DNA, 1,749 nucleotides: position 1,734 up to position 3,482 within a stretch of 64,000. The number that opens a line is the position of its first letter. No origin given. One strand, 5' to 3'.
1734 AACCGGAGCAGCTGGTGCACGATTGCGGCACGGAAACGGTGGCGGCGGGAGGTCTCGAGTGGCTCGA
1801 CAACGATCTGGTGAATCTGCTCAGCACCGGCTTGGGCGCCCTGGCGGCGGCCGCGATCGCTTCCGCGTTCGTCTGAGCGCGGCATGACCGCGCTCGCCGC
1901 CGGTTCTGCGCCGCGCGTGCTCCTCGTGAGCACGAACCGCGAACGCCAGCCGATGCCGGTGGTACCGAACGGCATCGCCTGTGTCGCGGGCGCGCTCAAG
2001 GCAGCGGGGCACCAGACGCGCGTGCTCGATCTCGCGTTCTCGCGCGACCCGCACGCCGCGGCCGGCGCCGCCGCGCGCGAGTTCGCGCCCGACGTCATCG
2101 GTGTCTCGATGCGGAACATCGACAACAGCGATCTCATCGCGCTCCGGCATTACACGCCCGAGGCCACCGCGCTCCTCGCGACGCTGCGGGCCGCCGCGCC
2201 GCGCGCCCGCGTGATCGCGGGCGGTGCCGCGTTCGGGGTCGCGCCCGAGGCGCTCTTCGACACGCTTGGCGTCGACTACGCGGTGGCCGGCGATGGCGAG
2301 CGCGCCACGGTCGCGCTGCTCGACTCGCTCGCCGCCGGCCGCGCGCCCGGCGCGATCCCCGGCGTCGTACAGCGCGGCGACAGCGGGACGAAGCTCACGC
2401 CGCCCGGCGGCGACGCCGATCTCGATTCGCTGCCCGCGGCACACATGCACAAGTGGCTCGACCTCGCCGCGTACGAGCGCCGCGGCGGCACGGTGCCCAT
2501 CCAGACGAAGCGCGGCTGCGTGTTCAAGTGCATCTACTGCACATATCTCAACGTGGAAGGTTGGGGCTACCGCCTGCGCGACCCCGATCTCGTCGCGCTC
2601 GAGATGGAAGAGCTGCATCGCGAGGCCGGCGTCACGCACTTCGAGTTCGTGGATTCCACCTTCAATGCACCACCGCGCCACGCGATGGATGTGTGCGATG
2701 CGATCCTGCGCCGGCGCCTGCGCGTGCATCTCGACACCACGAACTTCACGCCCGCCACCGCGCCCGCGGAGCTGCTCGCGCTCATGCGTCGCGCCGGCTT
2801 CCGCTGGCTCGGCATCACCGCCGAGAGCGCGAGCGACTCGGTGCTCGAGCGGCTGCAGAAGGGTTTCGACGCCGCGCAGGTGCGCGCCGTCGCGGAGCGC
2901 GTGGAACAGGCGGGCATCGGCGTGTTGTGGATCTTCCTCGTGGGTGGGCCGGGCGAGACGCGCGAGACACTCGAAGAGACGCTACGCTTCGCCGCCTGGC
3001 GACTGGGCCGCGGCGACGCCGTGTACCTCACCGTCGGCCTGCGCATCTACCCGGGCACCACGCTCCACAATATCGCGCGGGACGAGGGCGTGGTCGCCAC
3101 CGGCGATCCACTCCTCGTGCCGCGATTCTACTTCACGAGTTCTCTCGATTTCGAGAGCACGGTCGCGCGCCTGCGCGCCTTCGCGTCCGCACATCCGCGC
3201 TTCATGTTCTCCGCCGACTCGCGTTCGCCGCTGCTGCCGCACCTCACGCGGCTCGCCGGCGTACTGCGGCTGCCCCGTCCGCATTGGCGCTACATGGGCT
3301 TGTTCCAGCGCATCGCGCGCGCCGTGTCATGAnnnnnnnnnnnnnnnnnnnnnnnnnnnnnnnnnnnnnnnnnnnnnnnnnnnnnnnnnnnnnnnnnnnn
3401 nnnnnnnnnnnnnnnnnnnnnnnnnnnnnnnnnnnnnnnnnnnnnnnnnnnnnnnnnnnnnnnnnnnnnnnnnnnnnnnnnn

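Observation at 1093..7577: DUF92 / B12-radical-SAM / GGR-like reductase / flavin reductase / methyltransferase / SRPBCC / KAS operon: uncharacterised lipid or polyketide-tailoring cluster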

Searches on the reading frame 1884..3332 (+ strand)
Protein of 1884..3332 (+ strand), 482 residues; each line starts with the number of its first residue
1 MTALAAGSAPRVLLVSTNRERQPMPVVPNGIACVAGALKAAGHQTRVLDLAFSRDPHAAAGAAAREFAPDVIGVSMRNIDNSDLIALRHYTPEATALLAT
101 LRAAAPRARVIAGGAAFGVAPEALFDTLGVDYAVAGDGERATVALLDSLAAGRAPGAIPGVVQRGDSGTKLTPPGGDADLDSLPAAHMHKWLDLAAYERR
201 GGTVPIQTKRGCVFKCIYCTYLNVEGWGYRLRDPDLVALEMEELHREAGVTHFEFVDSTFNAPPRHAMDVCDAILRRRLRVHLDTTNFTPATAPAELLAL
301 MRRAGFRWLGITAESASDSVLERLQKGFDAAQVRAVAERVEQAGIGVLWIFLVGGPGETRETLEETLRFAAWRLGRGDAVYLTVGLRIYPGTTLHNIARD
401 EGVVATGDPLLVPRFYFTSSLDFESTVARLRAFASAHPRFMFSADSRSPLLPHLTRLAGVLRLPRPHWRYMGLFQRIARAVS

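Call 5: search_protein_families(library=pfam, proteins=[window:1884-3332:+], max_evalue=0.01)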
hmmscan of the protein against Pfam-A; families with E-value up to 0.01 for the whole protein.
window:1884-3332:+ (482 aa): 2 families
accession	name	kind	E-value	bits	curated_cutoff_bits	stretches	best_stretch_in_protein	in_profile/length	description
PF04055.27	Radical_SAM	-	2.8e-23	83.3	29.5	1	208-370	3-166/166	Radical SAM superfamily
PF02310.24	B12-binding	-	1.3e-16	61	32.1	1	26-145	12-120/121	B12 binding domain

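Call 6: search_protein_families(library=ncbifam, proteins=[window:1884-3332:+], max_evalue=0.01)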
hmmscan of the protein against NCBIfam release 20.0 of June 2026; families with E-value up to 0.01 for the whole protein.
window:1884-3332:+ (482 aa): 25 families
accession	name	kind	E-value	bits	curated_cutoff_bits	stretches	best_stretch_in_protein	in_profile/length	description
TIGR04072.2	rSAM_ladder_B12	equivalog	1.6e-92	310.4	360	1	11-446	1-420/443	lipid biosynthesis B12-binding/radical SAM protein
TIGR04385.1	B12_rSAM_cofa1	equivalog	1.8e-64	218.6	450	1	25-418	17-414/438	B12 lower ligand biosynthesis radical SAM protein BzaD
TIGR04428.1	B12_rSAM_trp_MT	equivalog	2.2e-42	145.2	500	2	12-173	2-163/558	tryptophan 2-C-methyltransferase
TIGR02026.1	BchE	equivalog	2.8e-31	108.9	481.35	1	27-403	21-392/497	magnesium-protoporphyrin IX monomethyl ester anaerobic oxidative cyclase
TIGR03471.1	HpnJ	equivalog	7.3e-29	101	577.6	1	97-407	87-396/472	hopanoid biosynthesis associated radical SAM protein HpnJ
TIGR04479.1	bcpD_PhpK_rSAM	subfamily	2.7e-27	95.3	600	1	122-369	163-405/504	PhpK family radical SAM P-methyltransferase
TIGR03975.1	rSAM_ocin_1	subfamily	7.4e-26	90.8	281.85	1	89-368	139-425/606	RiPP maturation radical SAM C-methyltransferase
NF040546.1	rSAM_CUAEP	equivalog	2e-22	79.6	500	1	28-396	13-366/468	CUAEP/CCAEP-tail radical SAM (seleno)protein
TIGR04013.1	B12_SAM_MJ_1487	hypoth_equivalog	2.6e-22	79.2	251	2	81-256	43-203/382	TIGR04013 family B12-binding domain/radical SAM domain-containing protein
TIGR04367.1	HpnR_B12_rSAM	equivalog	4.6e-22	78.2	650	1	28-394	22-369/490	hopanoid C-3 methylase HpnR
TIGR04014.1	B12_SAM_MJ_0865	equivalog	2.4e-21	76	360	1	108-395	69-355/434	methyl-coenzyme M reductase glutamine C-methyltransferase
NF050148.1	rSAM_ApyD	equivalog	7.4e-20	70.9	750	1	30-377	27-370/645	RiPP biosynthesis radical SAM protein ApyD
NF033070.1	rSAM_AprD4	equivalog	1.2e-16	60.6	500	1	155-405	145-397/456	AprD4 family radical SAM diol-dehydratase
NF038361.1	rSAM_Sden_1168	equivalog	3.6e-15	55.5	575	1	69-372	141-450/560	Sden_1168 family B12-binding radical SAM P-methyltransferase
NF045585.1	rSAM_slr0320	equivalog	1e-14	54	775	1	191-369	222-405/511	photosystem II high light acclimation radical SAM protein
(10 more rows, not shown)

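Call 7: find_homologous_proteins(query=window:1884-3329:+, max_evalue=1e-10)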
Query window:1884-3329:+ (482 aa): 1649 proteins with E <= 1e-10 among 8000 candidates; the best 120 are listed.
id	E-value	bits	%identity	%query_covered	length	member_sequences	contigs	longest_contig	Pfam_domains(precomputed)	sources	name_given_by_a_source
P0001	2.3e-285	965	90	100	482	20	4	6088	PF04055.28,PF02310.25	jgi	jgi:radical SAM superfamily enzyme YgiQ (UPF0313 family)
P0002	8.5e-282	953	89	100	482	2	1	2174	PF04055.28,PF02310.25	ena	-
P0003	1.5e-272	922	85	99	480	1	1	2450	PF04055.28,PF02310.25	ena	-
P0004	4.3e-270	914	86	98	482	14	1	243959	PF04055.28,PF02310.25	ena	-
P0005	5.5e-266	901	84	99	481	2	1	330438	PF04055.28,PF02310.25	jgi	-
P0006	1.7e-264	896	83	99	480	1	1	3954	PF04055.28,PF02310.25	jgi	jgi:radical SAM superfamily enzyme YgiQ (UPF0313 family)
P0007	2.5e-264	895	84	99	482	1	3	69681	PF04055.28,PF02310.25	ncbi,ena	-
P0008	1.8e-259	879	83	99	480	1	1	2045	PF04055.28,PF02310.25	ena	-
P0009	4.3e-258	875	82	98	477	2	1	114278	PF04055.28,PF02310.25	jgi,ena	-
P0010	1.8e-257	873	81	99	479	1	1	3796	PF04055.28,PF02310.25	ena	-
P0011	5.2e-256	868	81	100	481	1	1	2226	PF04055.28,PF02310.25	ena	-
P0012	1.3e-255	867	85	95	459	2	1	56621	PF04055.28,PF02310.25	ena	-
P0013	4.4e-255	865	83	98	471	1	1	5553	PF04055.28,PF02310.25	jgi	jgi:radical SAM superfamily enzyme YgiQ (UPF0313 family)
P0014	9.0e-254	861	83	98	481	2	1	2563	PF04055.28,PF02310.25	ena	-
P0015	1.6e-253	860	82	98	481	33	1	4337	PF04055.28,PF02310.25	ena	-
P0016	5.8e-251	851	84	95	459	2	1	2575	PF04055.28,PF02310.25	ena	-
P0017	3.3e-250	849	79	98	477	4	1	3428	PF04055.28,PF02310.25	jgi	jgi:anaerobic magnesium-protoporphyrin IX monomethyl ester cyclase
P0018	2.3e-249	846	79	100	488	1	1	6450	PF04055.28,PF02310.25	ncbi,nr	ncbi:MAG TPA: radical SAM protein [Gemmatimonadaceae bacterium]|nr:radical SAM protein [Gemmatimonad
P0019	1.6e-248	843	78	100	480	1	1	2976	PF04055.28,PF02310.25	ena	-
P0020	4.3e-247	838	78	98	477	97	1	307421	PF04055.28,PF02310.25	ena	-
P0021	4.9e-247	838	79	98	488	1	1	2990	PF04055.28,PF02310.25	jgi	jgi:radical SAM superfamily enzyme YgiQ (UPF0313 family)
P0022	1.1e-246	837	79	98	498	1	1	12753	PF04055.28,PF02310.25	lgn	-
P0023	2.9e-246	836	79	99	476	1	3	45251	PF04055.28,PF02310.25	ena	-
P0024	1.3e-245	834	81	95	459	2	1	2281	PF04055.28,PF02310.25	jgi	-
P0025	4.1e-244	829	78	97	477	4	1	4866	PF04055.28,PF02310.25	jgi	jgi:anaerobic magnesium-protoporphyrin IX monomethyl ester cyclase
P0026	5.1e-244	828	77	99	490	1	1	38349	PF04055.28,PF02310.25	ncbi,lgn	ncbi:MAG: radical SAM protein [Gemmatimonadaceae bacterium]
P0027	1.2e-243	827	78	98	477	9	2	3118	PF04055.28,PF02310.25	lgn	-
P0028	1.3e-243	827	78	98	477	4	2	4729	PF04055.28,PF02310.25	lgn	-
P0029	3.8e-243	825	76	98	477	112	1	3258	PF04055.28,PF02310.25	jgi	-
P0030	1.2e-242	824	77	98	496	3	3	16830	PF04055.28,PF02310.25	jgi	jgi:radical SAM superfamily enzyme YgiQ (UPF0313 family)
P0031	1.3e-241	820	76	98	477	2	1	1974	PF04055.28,PF02310.25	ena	-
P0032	4.0e-241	819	78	98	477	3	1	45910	PF04055.28,PF02310.25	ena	-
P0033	1.1e-240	817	76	100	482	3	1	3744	PF04055.28,PF02310.25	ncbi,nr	ncbi:MAG TPA: radical SAM protein [Gemmatimonadaceae bacterium]|nr:radical SAM protein [Gemmatimonad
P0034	1.1e-240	817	77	98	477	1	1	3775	PF04055.28,PF02310.25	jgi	jgi:radical SAM superfamily enzyme YgiQ (UPF0313 family)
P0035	6.1e-240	815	77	98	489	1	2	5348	PF04055.28,PF02310.25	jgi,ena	-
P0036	2.0e-239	813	75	100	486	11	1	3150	PF04055.28,PF02310.25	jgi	jgi:radical SAM superfamily enzyme YgiQ (UPF0313 family)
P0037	2.4e-239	813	77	98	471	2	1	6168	PF04055.28,PF02310.25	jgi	jgi:radical SAM superfamily enzyme YgiQ (UPF0313 family)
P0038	4.8e-239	812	74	99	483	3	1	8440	PF04055.28,PF02310.25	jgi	-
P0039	6.4e-238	808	77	98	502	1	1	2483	PF04055.28,PF02310.25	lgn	-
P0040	1.3e-237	807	76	98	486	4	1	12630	PF04055.28,PF02310.25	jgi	-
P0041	4.3e-237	806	77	98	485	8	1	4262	PF04055.28,PF02310.25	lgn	-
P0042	8.7e-237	805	75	98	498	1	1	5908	PF04055.28,PF02310.25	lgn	-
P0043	1.3e-236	804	77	96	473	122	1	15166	PF04055.28,PF02310.25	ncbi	ncbi:MAG TPA: radical SAM protein [Gemmatimonadaceae bacterium]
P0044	1.9e-236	803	73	100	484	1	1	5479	PF04055.28,PF02310.25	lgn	-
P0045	2.5e-236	803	78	95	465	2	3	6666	PF04055.28,PF02310.25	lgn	-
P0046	2.9e-236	803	73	99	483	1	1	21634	PF04055.28,PF02310.25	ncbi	ncbi:MAG: B12-binding domain-containing radical SAM protein [Gemmatimonadaceae bacterium]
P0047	3.6e-236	802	76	98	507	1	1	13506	PF04055.28,PF02310.25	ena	-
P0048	4.6e-236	802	75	99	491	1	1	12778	PF04055.28,PF02310.25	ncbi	ncbi:MAG: radical SAM protein [Gemmatimonadaceae bacterium]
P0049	5.7e-236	802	76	98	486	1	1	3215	PF04055.28,PF02310.25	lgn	-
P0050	7.8e-236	801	75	98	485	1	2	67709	PF04055.28,PF02310.25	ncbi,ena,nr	ncbi:MAG TPA: radical SAM protein [Gemmatimonadaceae bacterium]|nr:radical SAM protein [Gemmatimonad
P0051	1.6e-235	800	76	97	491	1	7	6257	PF04055.28,PF02310.25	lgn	-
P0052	1.8e-235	800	76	98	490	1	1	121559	PF04055.28,PF02310.25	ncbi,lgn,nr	ncbi:MAG TPA: radical SAM protein [Gemmatimonadaceae bacterium]|nr:radical SAM protein [Gemmatimonad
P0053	2.5e-235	800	72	100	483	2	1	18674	PF04055.28,PF02310.25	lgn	-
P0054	3.6e-235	799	77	98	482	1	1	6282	PF04055.28,PF02310.25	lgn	-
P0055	3.8e-235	799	71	100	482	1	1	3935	PF04055.28,PF02310.25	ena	-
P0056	4.9e-235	799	76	98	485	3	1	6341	PF04055.28,PF02310.25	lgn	-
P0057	1.1e-234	798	74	100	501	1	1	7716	PF04055.28,PF02310.25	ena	-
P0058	1.9e-234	797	74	99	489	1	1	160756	PF04055.28,PF02310.25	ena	-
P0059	4.5e-234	796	74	99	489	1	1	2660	PF04055.28,PF02310.25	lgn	-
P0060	5.6e-234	795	75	98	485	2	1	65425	PF04055.28,PF02310.25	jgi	jgi:anaerobic magnesium-protoporphyrin IX monomethyl ester cyclase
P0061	7.6e-234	795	76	98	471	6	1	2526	PF04055.28,PF02310.25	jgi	jgi:radical SAM superfamily enzyme YgiQ (UPF0313 family)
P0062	8.4e-234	795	75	98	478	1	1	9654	PF04055.28,PF02310.25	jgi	jgi:radical SAM superfamily enzyme YgiQ (UPF0313 family)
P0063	9.8e-234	794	78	95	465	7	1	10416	PF04055.28,PF02310.25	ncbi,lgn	-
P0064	1.6e-233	794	76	98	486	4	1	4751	PF04055.28,PF02310.25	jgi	jgi:radical SAM superfamily enzyme YgiQ (UPF0313 family)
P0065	2.3e-233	793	76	95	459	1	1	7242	PF04055.28,PF02310.25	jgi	jgi:radical SAM superfamily enzyme YgiQ (UPF0313 family)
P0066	2.4e-233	793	76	95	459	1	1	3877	PF04055.28,PF02310.25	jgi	jgi:radical SAM superfamily enzyme YgiQ (UPF0313 family)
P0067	3.9e-233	792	75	98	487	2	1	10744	PF04055.28,PF02310.25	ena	-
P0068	8.7e-233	791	75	98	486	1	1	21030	PF04055.28,PF02310.25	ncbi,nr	ncbi:MAG TPA: radical SAM protein [Gemmatimonadaceae bacterium]|nr:radical SAM protein [Gemmatimonad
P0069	8.8e-233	791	75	99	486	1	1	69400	PF04055.28,PF02310.25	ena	-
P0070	2.6e-232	790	74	98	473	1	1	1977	PF04055.28,PF02310.25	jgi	-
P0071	2.9e-232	790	75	98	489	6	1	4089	PF04055.28,PF02310.25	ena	-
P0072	3.0e-232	790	74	99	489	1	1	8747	PF04055.28,PF02310.25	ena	-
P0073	3.4e-232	789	76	95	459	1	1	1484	PF04055.28,PF02310.25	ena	-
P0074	4.7e-232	789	75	99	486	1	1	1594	PF04055.28,PF02310.25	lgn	-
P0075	5.1e-232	789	73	100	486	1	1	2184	PF04055.28,PF02310.25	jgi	jgi:radical SAM superfamily enzyme YgiQ (UPF0313 family)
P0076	7.1e-232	788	72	99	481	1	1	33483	PF04055.28,PF02310.25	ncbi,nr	ncbi:MAG: radical SAM protein [Anaerolineae bacterium]|nr:radical SAM protein [Gemmatimonadaceae bac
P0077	7.2e-232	788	75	98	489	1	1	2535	PF04055.28,PF02310.25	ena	-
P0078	9.6e-232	788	74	99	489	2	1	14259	PF04055.28,PF02310.25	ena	-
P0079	9.7e-232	788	74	98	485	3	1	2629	PF04055.28,PF02310.25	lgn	-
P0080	1.5e-231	787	75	98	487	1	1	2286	PF04055.28,PF02310.25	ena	-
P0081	1.9e-231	787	75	98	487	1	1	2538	PF04055.28,PF02310.25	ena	-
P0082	2.1e-231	787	74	99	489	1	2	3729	PF04055.28,PF02310.25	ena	-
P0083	2.2e-231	787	75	98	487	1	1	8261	PF04055.28,PF02310.25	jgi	jgi:radical SAM superfamily enzyme YgiQ (UPF0313 family)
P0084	3.9e-231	786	75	100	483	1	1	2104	PF04055.28,PF02310.25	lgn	-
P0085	6.4e-231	785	74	99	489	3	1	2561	PF04055.28,PF02310.25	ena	-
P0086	7.4e-231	785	78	98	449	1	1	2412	PF04055.28,PF02310.25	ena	-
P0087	8.7e-231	785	74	99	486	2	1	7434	PF04055.28,PF02310.25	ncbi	-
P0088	1.1e-230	784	75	98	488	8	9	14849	PF04055.28,PF02310.25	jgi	jgi:anaerobic magnesium-protoporphyrin IX monomethyl ester cyclase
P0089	1.3e-230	784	75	98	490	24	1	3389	PF04055.28,PF02310.25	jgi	-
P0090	1.9e-230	784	74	99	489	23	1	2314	PF04055.28,PF02310.25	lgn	-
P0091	2.0e-230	784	73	98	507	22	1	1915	PF04055.28,PF02310.25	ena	-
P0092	2.6e-230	783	74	98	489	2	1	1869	PF04055.28,PF02310.25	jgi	jgi:radical SAM superfamily enzyme YgiQ (UPF0313 family)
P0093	2.6e-230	783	74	99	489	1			PF04055.28,PF02310.25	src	-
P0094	2.9e-230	783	74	98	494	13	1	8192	PF04055.28,PF02310.25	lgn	-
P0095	3.6e-230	783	76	98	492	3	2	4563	PF04055.28,PF02310.25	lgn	-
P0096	4.3e-230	782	73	99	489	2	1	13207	PF04055.28,PF02310.25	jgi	jgi:anaerobic magnesium-protoporphyrin IX monomethyl ester cyclase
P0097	9.6e-230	781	74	98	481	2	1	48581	PF04055.28,PF02310.25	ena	-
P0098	1.0e-229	781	74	99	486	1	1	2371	PF04055.28,PF02310.25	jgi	jgi:anaerobic magnesium-protoporphyrin IX monomethyl ester cyclase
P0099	1.3e-229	781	73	100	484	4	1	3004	PF04055.28,PF02310.25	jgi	jgi:radical SAM superfamily enzyme YgiQ (UPF0313 family)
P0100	1.5e-229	781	74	99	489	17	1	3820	PF04055.28,PF02310.25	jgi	-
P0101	2.8e-229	780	76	95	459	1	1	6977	PF04055.28,PF02310.25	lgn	-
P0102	3.6e-229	779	73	99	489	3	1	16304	PF04055.28,PF02310.25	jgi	jgi:radical SAM superfamily enzyme YgiQ (UPF0313 family)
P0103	9.6e-229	778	74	98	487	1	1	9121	PF04055.28,PF02310.25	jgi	jgi:radical SAM superfamily enzyme YgiQ (UPF0313 family)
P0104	1.0e-228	778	76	95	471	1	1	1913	PF04055.28,PF02310.25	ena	-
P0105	1.2e-228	778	74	98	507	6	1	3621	PF04055.28,PF02310.25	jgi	jgi:anaerobic magnesium-protoporphyrin IX monomethyl ester cyclase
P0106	1.3e-228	778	74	99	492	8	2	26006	PF04055.28,PF02310.25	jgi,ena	-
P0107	1.5e-228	777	73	99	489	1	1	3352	PF04055.28,PF02310.25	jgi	jgi:radical SAM superfamily enzyme YgiQ (UPF0313 family)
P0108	2.3e-228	777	72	99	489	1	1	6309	PF04055.28,PF02310.25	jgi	jgi:anaerobic magnesium-protoporphyrin IX monomethyl ester cyclase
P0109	3.1e-228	776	75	98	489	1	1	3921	PF04055.28,PF02310.25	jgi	jgi:anaerobic magnesium-protoporphyrin IX monomethyl ester cyclase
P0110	4.2e-228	776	72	99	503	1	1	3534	PF04055.28,PF02310.25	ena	-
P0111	4.3e-228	776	73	99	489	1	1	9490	PF04055.28,PF02310.25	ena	-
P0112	4.4e-228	776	73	98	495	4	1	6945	PF04055.28,PF02310.25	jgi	-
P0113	7.6e-228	775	74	98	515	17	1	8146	PF04055.28,PF02310.25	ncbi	-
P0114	7.7e-228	775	73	98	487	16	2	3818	PF04055.28,PF02310.25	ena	-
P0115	8.3e-228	775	73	98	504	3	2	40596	PF04055.28,PF02310.25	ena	-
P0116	1.2e-227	774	76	95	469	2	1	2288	PF04055.28,PF02310.25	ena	-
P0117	1.2e-227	774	73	99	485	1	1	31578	PF04055.28,PF02310.25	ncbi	-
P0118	1.3e-227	774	73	99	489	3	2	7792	PF04055.28,PF02310.25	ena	-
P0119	1.7e-227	774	73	99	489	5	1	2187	PF04055.28,PF02310.25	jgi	jgi:radical SAM superfamily enzyme YgiQ (UPF0313 family)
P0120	3.0e-227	773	73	99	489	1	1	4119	PF04055.28,PF02310.25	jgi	jgi:anaerobic magnesium-protoporphyrin IX monomethyl ester cyclase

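Call 8: find_encoding_contigs(protein=P0004, flank=10000, max_places=2)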
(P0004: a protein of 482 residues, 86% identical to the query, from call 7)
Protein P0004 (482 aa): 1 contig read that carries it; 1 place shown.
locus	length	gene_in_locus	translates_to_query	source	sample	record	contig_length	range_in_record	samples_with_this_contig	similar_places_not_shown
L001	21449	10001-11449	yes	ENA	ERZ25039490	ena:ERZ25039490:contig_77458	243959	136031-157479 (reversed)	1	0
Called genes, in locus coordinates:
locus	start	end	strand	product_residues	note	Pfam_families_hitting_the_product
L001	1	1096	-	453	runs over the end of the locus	PF13520:AA_permease_2, PF00324:AA_permease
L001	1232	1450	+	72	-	-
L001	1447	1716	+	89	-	PF02628:COX15-CtaA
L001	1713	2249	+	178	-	PF02628:COX15-CtaA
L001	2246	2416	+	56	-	-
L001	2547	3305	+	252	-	PF01040:UbiA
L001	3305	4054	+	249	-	PF00664:ABC_membrane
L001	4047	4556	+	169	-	-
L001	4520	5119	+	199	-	PF00005:ABC_tran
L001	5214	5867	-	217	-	-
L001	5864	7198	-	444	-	PF13520:AA_permease_2, PF00324:AA_permease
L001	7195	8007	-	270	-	PF00557:Peptidase_M24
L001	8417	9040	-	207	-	-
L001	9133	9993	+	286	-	PF01940:DUF92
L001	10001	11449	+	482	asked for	PF02310:B12-binding, PF04055:Radical_SAM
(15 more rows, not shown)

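Call 9: find_encoding_contigs(protein=P0020, flank=10000, max_places=2)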
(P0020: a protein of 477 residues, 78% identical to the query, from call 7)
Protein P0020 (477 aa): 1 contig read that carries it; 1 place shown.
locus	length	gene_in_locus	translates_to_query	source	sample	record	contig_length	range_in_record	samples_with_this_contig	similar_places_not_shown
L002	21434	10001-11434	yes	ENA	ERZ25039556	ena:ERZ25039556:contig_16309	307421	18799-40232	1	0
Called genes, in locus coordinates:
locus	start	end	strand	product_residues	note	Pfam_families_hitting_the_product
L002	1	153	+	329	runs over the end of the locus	PF02628:COX15-CtaA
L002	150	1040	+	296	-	PF01040:UbiA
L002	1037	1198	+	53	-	-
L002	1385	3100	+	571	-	PF00664:ABC_membrane, PF00005:ABC_tran, PF02463:SMC_N (faint)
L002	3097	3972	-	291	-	PF13349:DUF4097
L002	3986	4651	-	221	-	-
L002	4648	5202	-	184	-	PF04542:Sigma70_r2, PF08281:Sigma70_r4_2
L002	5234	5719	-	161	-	-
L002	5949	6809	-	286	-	-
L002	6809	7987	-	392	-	PF00557:Peptidase_M24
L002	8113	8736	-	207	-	-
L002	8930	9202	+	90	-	PF13490:zf-HC2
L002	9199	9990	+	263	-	PF01940:DUF92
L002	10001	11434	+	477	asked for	PF02310:B12-binding, PF04055:Radical_SAM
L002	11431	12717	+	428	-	PF00890:FAD_binding_2 (faint), PF01134:GIDA (weak), PF01266:DAO, PF01494:FAD_binding_3, PF01946:Thi4 (faint), PF07992:Pyr_redox_2 (weak), PF12831:FAD_oxidored (weak), PF13450:NAD_binding_8 (weak), +1 more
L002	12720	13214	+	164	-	PF01613:Flavin_Reduct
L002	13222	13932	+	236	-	PF01209:Ubie_methyltran (weak), PF13489:Methyltransf_23 (weak), PF13847:Methyltransf_31, PF08241:Methyltransf_11, PF08242:Methyltransf_12 (weak), PF13649:Methyltransf_25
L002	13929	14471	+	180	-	PF03364:Polyketide_cyc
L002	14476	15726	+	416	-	PF00109:ketoacyl-synt, PF02801:Ketoacyl-synt_C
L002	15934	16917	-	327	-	PF02655:ATP-grasp_3, PF07478:Dala_Dala_lig_C, PF13535:ATP-grasp_4 (faint)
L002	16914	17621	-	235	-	-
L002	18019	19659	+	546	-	PF00009:GTP_EFTU, PF01926:MMR_HSR1 (faint), PF22042:EF-G_D2, PF03144:GTP_EFTU_D2, PF16658:RF3_C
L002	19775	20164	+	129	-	-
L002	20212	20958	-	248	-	PF00230:MIP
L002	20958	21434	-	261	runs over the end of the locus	PF00149:Metallophos, PF12850:Metallophos_2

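Call 18: search_protein_representatives(protein=window:1884-3329:+)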
Query: 482 residues. Proteins with E-value up to 0.001 (for the whole library): 39025; up to 1e-10: 18551; up to 1e-30: 1008. The best 150 are listed.
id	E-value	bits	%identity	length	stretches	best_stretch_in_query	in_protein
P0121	1.5e-227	772.3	73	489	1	7-480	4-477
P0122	6.3e-129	447.2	78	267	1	217-480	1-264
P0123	7.6e-124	430.4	44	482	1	11-480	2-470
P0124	1.4e-121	423.0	47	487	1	13-481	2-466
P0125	1.6e-111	389.8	43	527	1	11-481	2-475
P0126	5.2e-111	388.1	65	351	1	135-421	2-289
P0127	3.7e-110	385.3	42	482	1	11-471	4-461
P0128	1.7e-109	383.1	43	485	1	11-479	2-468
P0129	2.5e-107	376.0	40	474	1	11-481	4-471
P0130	5.7e-107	374.8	42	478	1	11-477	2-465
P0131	6.1e-107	374.7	45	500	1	11-480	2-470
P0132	7.1e-107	374.5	53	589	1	26-441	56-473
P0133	8.5e-107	374.2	43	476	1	11-476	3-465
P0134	1.5e-106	373.4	45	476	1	11-476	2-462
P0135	2.2e-106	372.9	40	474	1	11-477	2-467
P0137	5.5e-104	364.9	45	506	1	11-477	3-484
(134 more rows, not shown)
